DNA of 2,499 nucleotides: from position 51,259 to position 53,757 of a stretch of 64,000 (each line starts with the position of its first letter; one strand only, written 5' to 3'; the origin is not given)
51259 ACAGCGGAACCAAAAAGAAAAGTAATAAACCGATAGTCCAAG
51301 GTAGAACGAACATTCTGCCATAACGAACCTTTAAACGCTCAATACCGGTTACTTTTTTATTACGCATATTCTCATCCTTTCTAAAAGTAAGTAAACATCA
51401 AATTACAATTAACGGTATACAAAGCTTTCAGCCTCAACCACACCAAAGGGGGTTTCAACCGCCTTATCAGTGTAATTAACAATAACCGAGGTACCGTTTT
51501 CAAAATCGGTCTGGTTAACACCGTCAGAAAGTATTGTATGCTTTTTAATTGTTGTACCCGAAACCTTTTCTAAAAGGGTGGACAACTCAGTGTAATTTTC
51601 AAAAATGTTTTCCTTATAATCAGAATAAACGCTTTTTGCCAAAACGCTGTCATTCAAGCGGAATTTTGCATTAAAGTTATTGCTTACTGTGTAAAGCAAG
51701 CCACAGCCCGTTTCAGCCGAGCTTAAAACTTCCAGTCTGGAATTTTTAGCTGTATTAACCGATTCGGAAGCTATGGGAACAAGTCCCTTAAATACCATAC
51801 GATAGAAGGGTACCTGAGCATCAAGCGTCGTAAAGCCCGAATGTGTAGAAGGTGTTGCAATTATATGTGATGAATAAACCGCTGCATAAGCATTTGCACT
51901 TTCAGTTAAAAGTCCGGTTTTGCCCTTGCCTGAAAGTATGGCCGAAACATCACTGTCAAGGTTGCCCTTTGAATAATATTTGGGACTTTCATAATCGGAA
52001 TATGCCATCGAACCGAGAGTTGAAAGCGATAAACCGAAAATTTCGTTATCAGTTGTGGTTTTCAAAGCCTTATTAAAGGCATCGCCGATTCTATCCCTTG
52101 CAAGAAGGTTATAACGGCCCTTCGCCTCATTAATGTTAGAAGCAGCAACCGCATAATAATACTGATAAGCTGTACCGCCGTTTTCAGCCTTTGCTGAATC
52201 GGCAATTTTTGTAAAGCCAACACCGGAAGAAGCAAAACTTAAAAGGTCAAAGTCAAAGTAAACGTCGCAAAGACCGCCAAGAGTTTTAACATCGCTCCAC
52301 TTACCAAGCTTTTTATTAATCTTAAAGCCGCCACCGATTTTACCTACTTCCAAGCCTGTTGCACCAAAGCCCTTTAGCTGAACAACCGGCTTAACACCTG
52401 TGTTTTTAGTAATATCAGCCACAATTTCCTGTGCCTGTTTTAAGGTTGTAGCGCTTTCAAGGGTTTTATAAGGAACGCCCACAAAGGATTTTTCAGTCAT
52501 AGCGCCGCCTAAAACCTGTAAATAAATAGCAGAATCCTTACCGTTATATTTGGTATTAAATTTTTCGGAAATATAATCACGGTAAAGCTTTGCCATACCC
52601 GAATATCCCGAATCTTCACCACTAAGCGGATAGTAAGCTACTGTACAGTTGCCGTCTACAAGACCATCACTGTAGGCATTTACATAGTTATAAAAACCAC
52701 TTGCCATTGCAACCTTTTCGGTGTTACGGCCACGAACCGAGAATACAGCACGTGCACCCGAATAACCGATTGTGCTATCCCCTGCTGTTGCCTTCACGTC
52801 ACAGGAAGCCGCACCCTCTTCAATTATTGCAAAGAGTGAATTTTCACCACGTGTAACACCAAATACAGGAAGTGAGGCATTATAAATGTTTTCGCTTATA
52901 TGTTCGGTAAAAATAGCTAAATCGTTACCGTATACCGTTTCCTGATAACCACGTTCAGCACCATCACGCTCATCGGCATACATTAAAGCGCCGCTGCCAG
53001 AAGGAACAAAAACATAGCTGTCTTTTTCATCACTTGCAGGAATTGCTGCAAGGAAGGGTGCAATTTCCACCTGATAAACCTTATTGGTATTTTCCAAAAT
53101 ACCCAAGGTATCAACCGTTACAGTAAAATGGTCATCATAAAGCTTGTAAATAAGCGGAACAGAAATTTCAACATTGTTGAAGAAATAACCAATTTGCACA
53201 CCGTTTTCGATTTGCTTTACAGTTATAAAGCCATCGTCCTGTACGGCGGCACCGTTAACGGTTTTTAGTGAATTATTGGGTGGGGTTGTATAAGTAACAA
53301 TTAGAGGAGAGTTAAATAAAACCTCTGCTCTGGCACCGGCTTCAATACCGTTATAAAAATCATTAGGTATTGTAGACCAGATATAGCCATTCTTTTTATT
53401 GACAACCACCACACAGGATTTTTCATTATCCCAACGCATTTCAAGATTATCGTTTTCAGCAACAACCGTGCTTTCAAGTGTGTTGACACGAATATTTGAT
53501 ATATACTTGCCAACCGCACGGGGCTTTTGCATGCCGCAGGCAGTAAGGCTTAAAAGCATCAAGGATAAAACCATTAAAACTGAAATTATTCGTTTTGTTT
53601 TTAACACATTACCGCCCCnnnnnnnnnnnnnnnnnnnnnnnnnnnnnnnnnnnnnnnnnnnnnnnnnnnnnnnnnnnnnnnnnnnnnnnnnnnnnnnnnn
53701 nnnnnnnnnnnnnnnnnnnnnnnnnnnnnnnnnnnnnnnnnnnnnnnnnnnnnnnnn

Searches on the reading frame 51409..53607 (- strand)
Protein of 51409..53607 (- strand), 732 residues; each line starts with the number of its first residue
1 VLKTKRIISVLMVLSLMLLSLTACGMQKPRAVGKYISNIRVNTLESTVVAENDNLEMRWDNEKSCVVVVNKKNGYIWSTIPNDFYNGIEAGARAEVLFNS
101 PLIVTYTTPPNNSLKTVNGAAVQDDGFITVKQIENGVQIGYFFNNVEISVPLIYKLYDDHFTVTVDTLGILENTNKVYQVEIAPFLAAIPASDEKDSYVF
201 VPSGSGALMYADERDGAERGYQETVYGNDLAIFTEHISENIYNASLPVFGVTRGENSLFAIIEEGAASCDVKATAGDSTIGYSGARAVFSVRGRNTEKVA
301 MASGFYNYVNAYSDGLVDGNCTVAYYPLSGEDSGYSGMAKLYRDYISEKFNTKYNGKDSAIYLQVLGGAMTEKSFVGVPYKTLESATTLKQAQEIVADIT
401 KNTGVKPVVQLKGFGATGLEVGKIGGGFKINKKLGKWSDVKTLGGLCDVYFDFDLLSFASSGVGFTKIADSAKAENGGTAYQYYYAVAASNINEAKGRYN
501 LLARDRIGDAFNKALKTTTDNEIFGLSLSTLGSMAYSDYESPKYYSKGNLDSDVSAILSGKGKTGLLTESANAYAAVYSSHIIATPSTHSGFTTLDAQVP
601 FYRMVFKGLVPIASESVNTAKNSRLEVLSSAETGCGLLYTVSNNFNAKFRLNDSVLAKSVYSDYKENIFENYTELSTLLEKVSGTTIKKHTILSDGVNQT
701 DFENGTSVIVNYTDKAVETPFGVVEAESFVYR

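Call 5: search_protein_families(library=pfam, proteins=[window:51409-53607:-], max_evalue=0.01)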
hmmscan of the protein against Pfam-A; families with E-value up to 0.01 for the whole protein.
window:51409-53607:- (732 aa): 1 family
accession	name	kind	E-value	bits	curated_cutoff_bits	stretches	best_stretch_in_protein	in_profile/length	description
PF18952.6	DUF5696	-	1.4e-123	414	25.6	1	130-729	4-612/612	Family of unknown function (DUF5696)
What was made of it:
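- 51409..53607 (-): DUF5696 lipoprotein with a GH129/GH101-like glycosidase fold. Pfam E 1e-123 (call 5).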

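Call 6: search_protein_families(library=ncbifam, proteins=[window:51409-53607:-], max_evalue=0.01)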
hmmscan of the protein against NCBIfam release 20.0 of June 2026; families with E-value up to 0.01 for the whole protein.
window:51409-53607:- (732 aa): 0 families

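Call 20: find_homologous_proteins(query=window:51409-53607:-)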
Query window:51409-53607:- (732 aa): 451 proteins with E <= 0.001 among 8000 candidates; the best 120 are listed.
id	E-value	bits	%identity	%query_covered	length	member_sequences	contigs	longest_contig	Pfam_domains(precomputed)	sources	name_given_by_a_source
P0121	0.0e+0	1507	92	100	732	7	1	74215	PF18952.7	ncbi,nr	ncbi:MAG: hypothetical protein E7545_02875 [Ruminococcaceae bacterium]|nr:hypothetical protein [Osci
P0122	0.0e+0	1363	82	100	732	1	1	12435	PF18952.7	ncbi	-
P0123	0.0e+0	1362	82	100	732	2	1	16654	PF18952.7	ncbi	-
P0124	0.0e+0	1349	81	100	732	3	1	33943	PF18952.7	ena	-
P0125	0.0e+0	1315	79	100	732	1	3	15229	PF18952.7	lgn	-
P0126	0.0e+0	1282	77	100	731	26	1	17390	PF18952.7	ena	-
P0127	0.0e+0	1254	75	100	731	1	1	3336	PF18952.7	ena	-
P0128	0.0e+0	1152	70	99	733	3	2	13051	PF18952.7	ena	-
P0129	0.0e+0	1106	66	100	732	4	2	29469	PF18952.7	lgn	-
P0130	0.0e+0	1077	66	99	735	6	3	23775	PF18952.7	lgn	-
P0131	0.0e+0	1057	63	100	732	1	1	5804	PF18952.7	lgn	-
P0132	0.0e+0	1056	64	97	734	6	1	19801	PF18952.7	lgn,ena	-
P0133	0.0e+0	1049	63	100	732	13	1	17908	PF18952.7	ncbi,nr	ncbi:MAG: hypothetical protein IKK71_01085 [Clostridia bacterium]|nr:hypothetical protein [Clostridi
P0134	0.0e+0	1047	63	100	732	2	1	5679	PF18952.7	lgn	-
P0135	0.0e+0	1046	63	97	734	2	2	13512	PF18952.7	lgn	-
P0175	1.5e-133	465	35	97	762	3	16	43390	PF18952.7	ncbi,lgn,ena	-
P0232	1.4e-119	419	35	99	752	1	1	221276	PF18952.7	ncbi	-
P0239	3.6e-119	417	33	98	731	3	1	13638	PF18952.7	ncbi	-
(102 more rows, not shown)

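Call 22: search_dna_similar(query=window:51409-53607:-, collection=plasmids, mode=protein, max_evalue=0.001, max_rows=20)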
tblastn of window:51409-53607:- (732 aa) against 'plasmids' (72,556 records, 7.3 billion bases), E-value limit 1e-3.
Records with a match: 2; places in all: 2; records where one place covers at least 80% of the query: 1.
Best place of each record, by identity: <60% 2.
By first word of the organism name: Butyrivibrio 1; Paenibacillus 1.
By predicted mobility (MOB-suite, as given by PLSDB): non-mobilizable 2.
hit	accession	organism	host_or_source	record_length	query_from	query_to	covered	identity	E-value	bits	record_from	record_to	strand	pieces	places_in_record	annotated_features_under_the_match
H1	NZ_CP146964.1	Butyrivibrio fibrisolvens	Bovinae,Bovine rumen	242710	144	732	80%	25.8%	1e-39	165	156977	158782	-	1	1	DUF5696 domain-containing protein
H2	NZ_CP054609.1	Paenibacillus cellulosilyticus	cell culture,soil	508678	48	406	49%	26.2%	6e-26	122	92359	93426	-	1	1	DUF5696 domain-containing protein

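Call 31: search_solved_structures(query=A2, max_evalue=1)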
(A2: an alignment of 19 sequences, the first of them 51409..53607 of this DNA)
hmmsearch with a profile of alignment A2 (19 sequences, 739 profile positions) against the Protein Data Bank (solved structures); distinct sequences matched with E-value up to 1: 4.
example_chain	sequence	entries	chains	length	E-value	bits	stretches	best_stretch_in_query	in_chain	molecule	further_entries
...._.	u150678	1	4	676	8.6e-09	37.4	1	44-403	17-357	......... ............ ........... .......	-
8rzg_A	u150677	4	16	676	8.6e-09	37.4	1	44-403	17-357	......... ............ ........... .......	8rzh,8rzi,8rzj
5opq_A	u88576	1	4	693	8.8e-09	37.4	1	44-403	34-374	3,6-anhydro-D-galactosidase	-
5vu3_A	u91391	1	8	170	0.39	12.1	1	369-439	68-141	Competence damage-inducible protein A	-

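Call 40: search_solved_structures(query=A2, max_evalue=0.001, show_alignments=1)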
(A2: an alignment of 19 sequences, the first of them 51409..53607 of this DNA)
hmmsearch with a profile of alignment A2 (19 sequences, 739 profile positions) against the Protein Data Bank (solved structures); distinct sequences matched with E-value up to 0.001: 3.
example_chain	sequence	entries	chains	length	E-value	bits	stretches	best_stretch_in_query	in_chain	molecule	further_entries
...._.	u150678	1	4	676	8.6e-09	37.4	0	44-403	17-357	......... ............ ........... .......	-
8rzg_A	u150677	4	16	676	8.6e-09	37.4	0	44-403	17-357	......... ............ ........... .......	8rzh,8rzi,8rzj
5opq_A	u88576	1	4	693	8.8e-09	37.4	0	44-403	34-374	3,6-anhydro-D-galactosidase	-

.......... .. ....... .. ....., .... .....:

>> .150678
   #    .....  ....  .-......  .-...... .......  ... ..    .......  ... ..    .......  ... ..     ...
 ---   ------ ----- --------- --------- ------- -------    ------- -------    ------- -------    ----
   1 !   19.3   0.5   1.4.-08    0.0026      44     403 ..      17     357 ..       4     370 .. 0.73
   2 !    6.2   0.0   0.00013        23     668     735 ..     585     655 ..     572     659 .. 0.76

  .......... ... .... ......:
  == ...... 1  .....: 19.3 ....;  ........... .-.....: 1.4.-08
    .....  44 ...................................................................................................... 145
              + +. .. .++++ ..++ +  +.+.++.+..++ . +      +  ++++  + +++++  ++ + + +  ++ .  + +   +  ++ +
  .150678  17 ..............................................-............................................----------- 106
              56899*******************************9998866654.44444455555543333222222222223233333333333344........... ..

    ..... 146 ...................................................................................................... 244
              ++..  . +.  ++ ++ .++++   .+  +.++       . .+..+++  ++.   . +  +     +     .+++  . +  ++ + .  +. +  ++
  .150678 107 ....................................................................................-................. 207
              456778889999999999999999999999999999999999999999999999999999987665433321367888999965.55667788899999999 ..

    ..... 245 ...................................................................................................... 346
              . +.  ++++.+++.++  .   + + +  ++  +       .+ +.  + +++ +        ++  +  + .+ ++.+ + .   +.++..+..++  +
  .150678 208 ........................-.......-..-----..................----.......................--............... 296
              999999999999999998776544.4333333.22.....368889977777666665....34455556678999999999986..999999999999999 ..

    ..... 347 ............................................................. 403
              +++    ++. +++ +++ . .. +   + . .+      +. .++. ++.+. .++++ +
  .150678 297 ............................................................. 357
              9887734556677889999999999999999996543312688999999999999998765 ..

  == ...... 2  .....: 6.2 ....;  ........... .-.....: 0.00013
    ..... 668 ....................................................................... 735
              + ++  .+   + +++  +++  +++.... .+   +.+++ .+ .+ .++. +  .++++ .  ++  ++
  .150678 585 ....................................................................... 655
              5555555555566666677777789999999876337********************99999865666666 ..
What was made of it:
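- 51409..53607 (-): PDB profile E 8.6e-9 to ZgGH129 (calls 31, 40).
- Tried and rejected: The HMMER alignment to ZgGH129 covers only residues 44-403 and 668-735, not the barrel's catalytic strands (call 40).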

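Call 44: predict_structure(alignment_id=A2)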
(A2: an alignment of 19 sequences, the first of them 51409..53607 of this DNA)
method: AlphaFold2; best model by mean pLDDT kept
length: 732 residues; sequences in the alignment: 19
mean_pLDDT: 87.6   pTM: 0.89
mean pLDDT of the five models: 87.6, 87.2, 87.2, 85.0, 84.4
residues with pLDDT >= 90: 441; 70-90: 229; 50-70: 46; < 50: 16
segments of 3 or more residues with pLDDT < 50: 17-25, 237-240
pLDDT, mean of each block of 10 residues (from residue 1): 57 53 53 82 88 96 92 91 77 82 92 90 89 95 94 96 95 94 92 91 93 83 87 58 83 95 93 88 94 82 78 85 96 95 94 81 94 82 92 97 95 89 83 94 94 87 75 82 63 66 92 94 92 88 83 92 92 92 91 90 94 93 94 97 83 74 95 96 95 95 97 97 97 95
secondary structure, 60 per line:
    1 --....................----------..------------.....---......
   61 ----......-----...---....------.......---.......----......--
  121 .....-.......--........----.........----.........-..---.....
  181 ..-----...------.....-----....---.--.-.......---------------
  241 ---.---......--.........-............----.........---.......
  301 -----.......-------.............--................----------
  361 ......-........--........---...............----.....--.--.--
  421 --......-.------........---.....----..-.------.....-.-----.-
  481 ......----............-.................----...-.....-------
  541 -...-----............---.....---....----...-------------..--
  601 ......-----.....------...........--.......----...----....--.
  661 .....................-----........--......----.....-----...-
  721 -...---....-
elements in order (helices of 4 or more, strands of 3 or more residues): H3-22 E47-51 E55-60 E65-70 E76-78 H82-85 H92-98 E102-108 E113-118 H121-125 E127-133 E136-143 E148-156 E161-166 E176-182 E188-190 E197-201 E207-210 E219-225 E248-253 E256-264 E269-277 E282-290 E294-300 E306-312 E320-329 H335-350 E361-366 E368-375 E378-385 H389-403 E408-412 H424-428 H437-444 E448-452 H467-470 E481-486 E491-502 H504-520 E525-527 H529-533 H550-561 E565-569 H573-576 E581-583 H601-606 E612-616 H623-633 E636-642 H654-657 H661-681 E687-694 E697-702 E707-711 E717-719 E722-724 E728-731
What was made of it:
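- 51409..53607 (-): AF2 pLDDT 87.6 (call 44).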

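Call 48: fold_search(model_id=the predicted structure, library=pdb)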
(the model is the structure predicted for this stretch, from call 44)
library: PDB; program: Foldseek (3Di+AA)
matches with E <= 10: 1195; with E <= 0.001: 185
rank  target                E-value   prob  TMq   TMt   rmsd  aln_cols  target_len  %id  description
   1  5opq_A                4.1e-32  1.00  0.61  0.67   6.4       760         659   13  A 3,6-anhydro-D-galactosidase produced by Zobellia galactanivorans. This is an exo-lytic enzyme that hydrolyzes termin (released 2017-11-29)
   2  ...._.                9.0e-31  1.00  0.61  0.67   6.2       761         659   13  The Michaelis complex of ZgGH129 D486N from Zobellia galactanivorans with neo-b/k-oligo-carrageenan tetrasaccharide (b (released 2024-07-31)
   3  5opq_D                1.7e-30  1.00  0.63  0.69   5.8       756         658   13  A 3,6-anhydro-D-galactosidase produced by Zobellia galactanivorans. This is an exo-lytic enzyme that hydrolyzes termin (released 2017-11-29)
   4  5wzr_A                9.0e-25  1.00  0.61  0.70   6.9       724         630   12  Alpha-N-acetylgalactosaminidase NagBb from Bifidobacterium bifidum - Gal-NHAc-DNJ complex (released 2017-06-07)
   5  5wzr_B                4.5e-24  1.00  0.60  0.69   6.8       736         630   13  Alpha-N-acetylgalactosaminidase NagBb from Bifidobacterium bifidum - Gal-NHAc-DNJ complex (released 2017-06-07)
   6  5wzn_A                8.7e-24  1.00  0.60  0.70   6.9       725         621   13  Alpha-N-acetylgalactosaminidase NagBb from Bifidobacterium bifidum - GalNAc complex (released 2017-06-07)
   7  5wzp_B                8.7e-24  1.00  0.59  0.70   6.9       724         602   12  Alpha-N-acetylgalactosaminidase NagBb from Bifidobacterium bifidum - ligand free (released 2017-06-07)
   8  5wzq_A                2.6e-23  1.00  0.59  0.69   6.9       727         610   12  Alpha-N-acetylgalactosaminidase NagBb from Bifidobacterium bifidum - quadruple mutant (released 2017-06-07)
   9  5wzn_B                2.9e-23  1.00  0.60  0.70   7.0       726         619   12  Alpha-N-acetylgalactosaminidase NagBb from Bifidobacterium bifidum - GalNAc complex (released 2017-06-07)
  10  5wzq_B                3.7e-23  1.00  0.61  0.71   6.8       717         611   12  Alpha-N-acetylgalactosaminidase NagBb from Bifidobacterium bifidum - quadruple mutant (released 2017-06-07)
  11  5wzp_A                5.4e-23  1.00  0.60  0.72   6.7       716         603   12  Alpha-N-acetylgalactosaminidase NagBb from Bifidobacterium bifidum - ligand free (released 2017-06-07)
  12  3ecq_B                1.5e-16  1.00  0.49  0.29   9.4       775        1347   10  Endo-alpha-N-acetylgalactosaminidase from Streptococcus pneumoniae: SeMet structure (released 2008-09-09)
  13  5aeg_B                9.8e-15  1.00  0.48  0.52   9.2       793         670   11  A bacterial protein structure in glycoside hydrolase family 31. (released 2016-02-10)
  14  5oht_A                1.5e-14  1.00  0.47  0.51   9.3       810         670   11  A GH31 family sulfoquinovosidase from E. coli in complex with aza-sugar inhibitor IFGSQ (released 2018-08-08)
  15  2xn0_A                1.7e-14  1.00  0.49  0.49   9.8       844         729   11  Structure of alpha-galactosidase from Lactobacillus acidophilus NCFM, PtCl4 derivative (released 2011-08-10)
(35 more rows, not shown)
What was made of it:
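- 51409..53607 (-): Foldseek 5opq E 4e-32, NagBb E 1e-24 (call 48).
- On GH129/GH101-like glycoside hydrolase (for the DUF5696 neighbour): The fold criterion is met (call 48).
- Closest known: GH129. Same: Full-length fold match (Foldseek E 4e-32, TM 0.61-0.69; call 48) and weak but ordered profile similarity (E 8.6e-9; calls 31, 40).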

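Call 69: find_encoding_contigs(protein=P0232, flank=9000, max_places=1)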
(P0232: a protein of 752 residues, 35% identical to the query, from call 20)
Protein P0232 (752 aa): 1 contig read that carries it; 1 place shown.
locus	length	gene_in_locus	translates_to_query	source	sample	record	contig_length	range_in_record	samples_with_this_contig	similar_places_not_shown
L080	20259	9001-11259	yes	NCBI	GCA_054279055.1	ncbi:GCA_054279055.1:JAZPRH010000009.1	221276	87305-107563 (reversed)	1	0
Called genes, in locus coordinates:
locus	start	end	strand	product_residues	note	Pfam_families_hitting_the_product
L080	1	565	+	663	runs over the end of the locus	PF14871:GHL6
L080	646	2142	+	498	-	PF00722:Glyco_hydro_16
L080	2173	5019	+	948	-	PF01547:SBP_bac_1, PF13416:SBP_bac_8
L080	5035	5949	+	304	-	PF00528:BPD_transp_1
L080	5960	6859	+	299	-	PF00528:BPD_transp_1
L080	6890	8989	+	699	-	PF08450:SGL (faint), PF04893:Yip1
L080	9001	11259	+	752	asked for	PF18952:DUF5696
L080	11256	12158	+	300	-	-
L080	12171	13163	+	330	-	PF00528:BPD_transp_1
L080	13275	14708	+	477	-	PF13416:SBP_bac_8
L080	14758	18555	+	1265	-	PF05342:Peptidase_M26_N (faint)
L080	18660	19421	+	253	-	PF00722:Glyco_hydro_16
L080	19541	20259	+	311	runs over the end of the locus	PF00722:Glyco_hydro_16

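Call 70: find_encoding_contigs(protein=P0175, flank=9000, max_places=1)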
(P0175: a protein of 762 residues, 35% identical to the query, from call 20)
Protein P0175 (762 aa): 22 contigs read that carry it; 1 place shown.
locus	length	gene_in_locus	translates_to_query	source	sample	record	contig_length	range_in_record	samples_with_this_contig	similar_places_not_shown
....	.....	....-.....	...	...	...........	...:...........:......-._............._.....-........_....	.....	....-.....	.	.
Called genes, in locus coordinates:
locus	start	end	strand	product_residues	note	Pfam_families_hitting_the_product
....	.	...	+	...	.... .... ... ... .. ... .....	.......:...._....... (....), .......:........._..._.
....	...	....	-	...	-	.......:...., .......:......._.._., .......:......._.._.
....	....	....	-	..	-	-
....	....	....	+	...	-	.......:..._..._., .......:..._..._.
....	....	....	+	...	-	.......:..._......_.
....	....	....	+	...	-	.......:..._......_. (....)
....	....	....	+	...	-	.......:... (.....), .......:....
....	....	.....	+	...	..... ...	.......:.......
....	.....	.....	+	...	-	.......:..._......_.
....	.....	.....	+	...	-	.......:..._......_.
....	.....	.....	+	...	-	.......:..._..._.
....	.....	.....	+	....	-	-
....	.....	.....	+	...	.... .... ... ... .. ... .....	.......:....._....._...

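Call 71: find_encoding_contigs(protein=P0239, flank=9000, max_places=1)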
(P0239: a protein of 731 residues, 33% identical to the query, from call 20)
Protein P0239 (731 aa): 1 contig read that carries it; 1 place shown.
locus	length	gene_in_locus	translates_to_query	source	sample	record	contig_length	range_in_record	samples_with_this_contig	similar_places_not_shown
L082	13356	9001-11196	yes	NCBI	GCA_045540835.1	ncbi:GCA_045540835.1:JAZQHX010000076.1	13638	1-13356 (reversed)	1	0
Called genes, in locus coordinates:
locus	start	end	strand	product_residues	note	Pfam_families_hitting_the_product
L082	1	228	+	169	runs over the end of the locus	?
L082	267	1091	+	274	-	PF00106:adh_short, PF13561:adh_short_C2, PF23441:SDR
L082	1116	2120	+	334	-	PF03786:UxuA, PF01261:AP_endonuc_2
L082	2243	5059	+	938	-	PF01547:SBP_bac_1, PF13416:SBP_bac_8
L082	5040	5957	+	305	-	PF00528:BPD_transp_1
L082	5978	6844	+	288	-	PF00528:BPD_transp_1 (weak)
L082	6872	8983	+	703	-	PF01436:NHL (faint), PF07719:TPR_2 (faint), PF14559:TPR_19 (weak), PF04893:Yip1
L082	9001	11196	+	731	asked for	PF18952:DUF5696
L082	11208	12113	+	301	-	PF00528:BPD_transp_1 (weak)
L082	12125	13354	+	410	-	?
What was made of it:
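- DUF5696-seeded look-ups give the same cassette (calls 69-71).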
